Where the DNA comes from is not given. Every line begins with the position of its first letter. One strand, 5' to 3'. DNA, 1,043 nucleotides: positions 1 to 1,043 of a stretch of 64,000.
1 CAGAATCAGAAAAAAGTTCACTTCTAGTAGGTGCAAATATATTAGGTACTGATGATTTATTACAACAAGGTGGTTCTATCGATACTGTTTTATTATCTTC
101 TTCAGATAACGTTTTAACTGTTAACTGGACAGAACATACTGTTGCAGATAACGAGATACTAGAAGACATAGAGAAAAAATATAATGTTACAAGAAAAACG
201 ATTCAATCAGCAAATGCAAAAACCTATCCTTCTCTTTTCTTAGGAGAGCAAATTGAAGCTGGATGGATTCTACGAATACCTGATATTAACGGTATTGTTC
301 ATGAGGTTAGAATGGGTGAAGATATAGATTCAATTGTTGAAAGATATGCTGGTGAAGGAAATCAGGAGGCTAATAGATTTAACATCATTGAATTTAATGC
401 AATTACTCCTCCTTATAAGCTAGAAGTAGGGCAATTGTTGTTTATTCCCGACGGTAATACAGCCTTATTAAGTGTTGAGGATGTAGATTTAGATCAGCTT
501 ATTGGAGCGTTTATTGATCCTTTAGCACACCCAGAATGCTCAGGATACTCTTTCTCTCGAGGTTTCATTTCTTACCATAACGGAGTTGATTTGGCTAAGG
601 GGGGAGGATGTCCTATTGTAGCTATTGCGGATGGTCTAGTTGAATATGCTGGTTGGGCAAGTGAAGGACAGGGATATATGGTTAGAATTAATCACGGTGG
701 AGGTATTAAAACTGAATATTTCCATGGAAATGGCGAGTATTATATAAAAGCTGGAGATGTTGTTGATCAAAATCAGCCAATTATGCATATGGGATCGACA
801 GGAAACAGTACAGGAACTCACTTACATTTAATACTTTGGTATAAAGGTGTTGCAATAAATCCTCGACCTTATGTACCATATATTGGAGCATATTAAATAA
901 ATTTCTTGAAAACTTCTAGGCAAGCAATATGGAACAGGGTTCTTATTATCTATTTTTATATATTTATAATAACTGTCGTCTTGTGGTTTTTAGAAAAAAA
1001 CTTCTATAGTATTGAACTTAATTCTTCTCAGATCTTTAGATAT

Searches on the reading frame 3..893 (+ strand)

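Call 23: search_protein_families(library=pfam, proteins=[window:3-893:+], max_evalue=0.001)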
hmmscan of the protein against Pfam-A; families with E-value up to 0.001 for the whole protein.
window:3-893:+ (297 aa): 2 families
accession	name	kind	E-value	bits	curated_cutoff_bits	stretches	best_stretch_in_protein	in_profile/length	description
PF01551.29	Peptidase_M23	-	7e-24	84.3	28.7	1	191-287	2-96/96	Peptidase family M23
PF01476.26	LysM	-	3.4e-07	30.5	20.9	0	45-93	1-43/43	LysM domain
